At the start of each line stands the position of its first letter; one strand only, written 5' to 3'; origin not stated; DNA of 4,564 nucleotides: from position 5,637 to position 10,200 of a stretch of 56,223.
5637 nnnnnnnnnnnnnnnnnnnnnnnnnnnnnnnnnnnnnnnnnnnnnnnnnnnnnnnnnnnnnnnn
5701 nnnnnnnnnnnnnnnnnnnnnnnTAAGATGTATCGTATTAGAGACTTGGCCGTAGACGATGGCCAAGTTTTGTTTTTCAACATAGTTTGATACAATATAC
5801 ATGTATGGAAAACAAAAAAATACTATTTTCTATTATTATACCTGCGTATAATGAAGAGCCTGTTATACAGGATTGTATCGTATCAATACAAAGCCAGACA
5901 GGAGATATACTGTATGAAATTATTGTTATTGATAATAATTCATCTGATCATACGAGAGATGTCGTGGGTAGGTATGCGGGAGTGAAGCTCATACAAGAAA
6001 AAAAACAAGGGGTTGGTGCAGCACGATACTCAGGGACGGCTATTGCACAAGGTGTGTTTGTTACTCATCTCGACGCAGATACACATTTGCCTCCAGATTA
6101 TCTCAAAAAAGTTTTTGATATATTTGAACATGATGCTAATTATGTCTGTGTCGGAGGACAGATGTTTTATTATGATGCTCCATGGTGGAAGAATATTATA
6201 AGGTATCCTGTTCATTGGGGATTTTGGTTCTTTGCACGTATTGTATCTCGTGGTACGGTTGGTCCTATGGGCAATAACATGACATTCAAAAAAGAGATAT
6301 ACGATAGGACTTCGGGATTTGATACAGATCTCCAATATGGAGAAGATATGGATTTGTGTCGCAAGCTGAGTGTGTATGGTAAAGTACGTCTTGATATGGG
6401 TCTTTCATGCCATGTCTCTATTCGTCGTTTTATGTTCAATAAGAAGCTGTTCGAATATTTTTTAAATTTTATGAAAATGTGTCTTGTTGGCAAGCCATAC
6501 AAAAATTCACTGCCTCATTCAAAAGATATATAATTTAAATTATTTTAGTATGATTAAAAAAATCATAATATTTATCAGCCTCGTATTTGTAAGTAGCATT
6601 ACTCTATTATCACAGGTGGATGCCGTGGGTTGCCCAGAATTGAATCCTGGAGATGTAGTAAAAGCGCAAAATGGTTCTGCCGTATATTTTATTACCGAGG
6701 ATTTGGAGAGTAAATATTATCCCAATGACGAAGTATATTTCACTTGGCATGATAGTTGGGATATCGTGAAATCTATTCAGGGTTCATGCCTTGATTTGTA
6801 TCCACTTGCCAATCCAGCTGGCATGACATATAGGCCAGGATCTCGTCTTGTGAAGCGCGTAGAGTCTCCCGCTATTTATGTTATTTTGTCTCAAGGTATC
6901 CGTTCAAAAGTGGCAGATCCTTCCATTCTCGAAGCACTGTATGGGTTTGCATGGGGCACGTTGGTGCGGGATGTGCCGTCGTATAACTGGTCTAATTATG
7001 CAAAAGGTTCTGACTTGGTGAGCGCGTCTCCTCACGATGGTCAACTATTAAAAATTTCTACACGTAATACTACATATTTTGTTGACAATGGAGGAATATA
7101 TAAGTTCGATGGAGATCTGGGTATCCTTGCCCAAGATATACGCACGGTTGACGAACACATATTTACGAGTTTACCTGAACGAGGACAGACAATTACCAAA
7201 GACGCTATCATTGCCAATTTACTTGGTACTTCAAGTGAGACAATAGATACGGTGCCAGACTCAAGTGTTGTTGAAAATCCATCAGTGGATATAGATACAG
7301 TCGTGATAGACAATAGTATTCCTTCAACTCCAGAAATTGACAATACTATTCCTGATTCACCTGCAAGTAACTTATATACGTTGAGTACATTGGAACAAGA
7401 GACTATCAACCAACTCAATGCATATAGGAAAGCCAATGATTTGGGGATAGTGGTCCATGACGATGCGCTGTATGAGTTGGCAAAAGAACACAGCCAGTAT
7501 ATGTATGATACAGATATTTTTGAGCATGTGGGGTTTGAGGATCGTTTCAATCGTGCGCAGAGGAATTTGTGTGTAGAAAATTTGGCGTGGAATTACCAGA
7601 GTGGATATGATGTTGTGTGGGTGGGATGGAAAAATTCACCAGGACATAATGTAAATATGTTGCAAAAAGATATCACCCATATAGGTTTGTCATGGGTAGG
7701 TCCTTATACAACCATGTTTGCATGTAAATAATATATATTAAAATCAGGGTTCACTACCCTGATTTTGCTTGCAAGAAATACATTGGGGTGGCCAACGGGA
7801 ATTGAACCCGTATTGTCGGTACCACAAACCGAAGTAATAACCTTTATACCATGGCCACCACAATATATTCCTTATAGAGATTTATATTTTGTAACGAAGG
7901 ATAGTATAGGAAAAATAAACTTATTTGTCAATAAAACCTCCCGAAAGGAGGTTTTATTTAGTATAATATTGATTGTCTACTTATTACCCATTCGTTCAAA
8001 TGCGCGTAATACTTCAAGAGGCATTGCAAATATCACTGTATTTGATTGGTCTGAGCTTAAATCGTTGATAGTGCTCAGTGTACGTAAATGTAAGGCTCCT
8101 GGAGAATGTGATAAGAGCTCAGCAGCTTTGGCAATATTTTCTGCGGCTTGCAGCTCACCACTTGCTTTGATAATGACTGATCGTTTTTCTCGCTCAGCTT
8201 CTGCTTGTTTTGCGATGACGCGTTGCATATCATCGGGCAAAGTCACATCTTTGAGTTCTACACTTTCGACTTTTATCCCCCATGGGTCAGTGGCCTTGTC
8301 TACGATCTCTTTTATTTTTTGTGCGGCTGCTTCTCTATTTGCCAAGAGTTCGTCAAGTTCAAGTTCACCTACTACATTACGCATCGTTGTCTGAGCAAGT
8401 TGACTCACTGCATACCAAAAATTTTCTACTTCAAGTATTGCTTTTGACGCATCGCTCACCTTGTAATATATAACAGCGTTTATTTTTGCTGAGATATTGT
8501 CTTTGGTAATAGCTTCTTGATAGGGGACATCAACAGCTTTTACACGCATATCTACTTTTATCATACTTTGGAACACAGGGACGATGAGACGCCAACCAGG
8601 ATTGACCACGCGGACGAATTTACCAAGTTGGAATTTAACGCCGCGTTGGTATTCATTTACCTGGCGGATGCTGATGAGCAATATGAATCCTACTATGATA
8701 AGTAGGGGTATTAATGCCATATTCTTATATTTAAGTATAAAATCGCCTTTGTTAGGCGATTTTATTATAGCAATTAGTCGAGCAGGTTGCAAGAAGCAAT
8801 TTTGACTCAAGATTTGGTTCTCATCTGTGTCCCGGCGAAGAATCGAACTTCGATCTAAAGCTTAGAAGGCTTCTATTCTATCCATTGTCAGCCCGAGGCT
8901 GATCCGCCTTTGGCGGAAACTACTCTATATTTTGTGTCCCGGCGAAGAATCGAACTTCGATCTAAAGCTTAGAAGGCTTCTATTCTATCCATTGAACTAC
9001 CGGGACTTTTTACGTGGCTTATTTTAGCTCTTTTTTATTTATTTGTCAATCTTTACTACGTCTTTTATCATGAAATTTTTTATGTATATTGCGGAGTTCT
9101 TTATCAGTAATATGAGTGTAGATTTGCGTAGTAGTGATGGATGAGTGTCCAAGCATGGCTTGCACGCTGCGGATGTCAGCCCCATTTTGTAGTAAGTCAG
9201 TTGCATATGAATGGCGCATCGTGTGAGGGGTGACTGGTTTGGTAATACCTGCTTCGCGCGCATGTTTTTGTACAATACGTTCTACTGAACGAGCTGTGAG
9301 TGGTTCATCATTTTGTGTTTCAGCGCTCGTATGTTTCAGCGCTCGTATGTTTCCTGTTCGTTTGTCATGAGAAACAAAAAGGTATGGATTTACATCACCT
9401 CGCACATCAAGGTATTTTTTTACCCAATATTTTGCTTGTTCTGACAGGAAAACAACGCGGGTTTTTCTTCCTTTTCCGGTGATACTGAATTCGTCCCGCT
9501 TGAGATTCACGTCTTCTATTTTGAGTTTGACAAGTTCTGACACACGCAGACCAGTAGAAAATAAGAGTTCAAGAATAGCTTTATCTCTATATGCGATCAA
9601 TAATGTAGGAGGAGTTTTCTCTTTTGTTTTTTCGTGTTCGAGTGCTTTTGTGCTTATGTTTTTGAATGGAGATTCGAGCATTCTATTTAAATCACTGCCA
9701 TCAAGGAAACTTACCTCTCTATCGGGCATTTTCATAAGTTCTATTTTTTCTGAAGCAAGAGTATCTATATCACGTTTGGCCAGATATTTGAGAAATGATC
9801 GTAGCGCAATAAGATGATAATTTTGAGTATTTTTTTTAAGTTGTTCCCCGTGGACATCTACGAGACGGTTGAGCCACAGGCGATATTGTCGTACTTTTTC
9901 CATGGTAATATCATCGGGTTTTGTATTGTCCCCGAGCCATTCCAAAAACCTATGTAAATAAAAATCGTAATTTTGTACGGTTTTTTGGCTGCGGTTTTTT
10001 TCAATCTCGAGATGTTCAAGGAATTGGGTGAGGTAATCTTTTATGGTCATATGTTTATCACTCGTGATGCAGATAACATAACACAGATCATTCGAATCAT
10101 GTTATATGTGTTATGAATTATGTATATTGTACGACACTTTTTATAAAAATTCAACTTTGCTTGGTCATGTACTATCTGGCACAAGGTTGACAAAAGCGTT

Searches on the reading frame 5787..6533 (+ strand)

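Call 68: search_protein_families(library=pfam, proteins=[window:5787-6533:+], max_evalue=0.001)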
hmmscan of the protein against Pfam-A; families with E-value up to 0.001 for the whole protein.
window:5787-6533:+ (248 aa): 4 families
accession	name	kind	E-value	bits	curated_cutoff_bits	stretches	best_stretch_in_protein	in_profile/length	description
PF00535.33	Glycos_transf_2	-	9.5e-29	100.9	23.3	1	15-151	1-141/168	Glycosyl transferase family 2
PF13632.12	Glyco_trans_2_3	-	3.9e-14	53.4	27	1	91-199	1-111/198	Glycosyl transferase family group 2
PF13641.12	Glyco_tranf_2_3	-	4.3e-14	53.5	27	1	14-195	3-195/230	Glycosyltransferase like family 2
PF10111.15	Glyco_tranf_2_2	-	2.3e-10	40.9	27.3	1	15-112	1-105/276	Glycosyltransferase like family 2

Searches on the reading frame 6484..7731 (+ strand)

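Call 68: search_protein_families(library=pfam, proteins=[window:6484-7731:+], max_evalue=0.001)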
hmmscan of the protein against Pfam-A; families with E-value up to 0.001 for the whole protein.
window:6484-7731:+ (415 aa): 1 family
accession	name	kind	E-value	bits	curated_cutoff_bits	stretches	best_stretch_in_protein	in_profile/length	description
PF00188.32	CAP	-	2.1e-10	41.9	21.1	1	309-405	2-103/117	Cysteine-rich secretory protein family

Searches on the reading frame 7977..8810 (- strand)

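Call 68: search_protein_families(library=pfam, proteins=[window:7977-8810:-], max_evalue=0.001)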
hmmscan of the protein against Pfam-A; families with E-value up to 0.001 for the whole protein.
window:7977-8810:- (277 aa): 2 families
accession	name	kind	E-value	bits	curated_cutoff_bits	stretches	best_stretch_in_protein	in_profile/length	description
PF01145.31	Band_7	-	1.2e-39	136.6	23.6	1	50-219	2-175/176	SPFH domain / Band 7 family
PF13421.11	Band_7_1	-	1.5e-05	25.2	24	1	137-204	139-208/211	SPFH domain-Band 7 family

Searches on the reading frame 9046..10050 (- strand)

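Call 68: search_protein_families(library=pfam, proteins=[window:9046-10050:-], max_evalue=0.001)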
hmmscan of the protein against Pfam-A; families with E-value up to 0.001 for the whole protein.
window:9046-10050:- (334 aa): 5 families
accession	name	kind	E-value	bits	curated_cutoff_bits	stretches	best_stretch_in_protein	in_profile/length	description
PF00589.27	Phage_integrase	-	2.2e-44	151.7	27.1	1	153-317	21-171/172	Phage integrase family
PF02899.23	Phage_int_SAM_1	-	1.2e-13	51.5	22.3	1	7-93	1-82/83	Phage integrase, N-terminal SAM-like domain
PF13495.12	Phage_int_SAM_4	-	9e-10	39.3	27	1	7-96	2-84/85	Phage integrase, N-terminal SAM-like domain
PF13102.12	Phage_int_SAM_5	-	1.6e-07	32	22.3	1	5-95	4-87/98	Phage integrase SAM-like domain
PF11917.13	DUF3435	-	0.00055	19.4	25.8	1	242-311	164-235/418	Protein of unknown function (DUF3435)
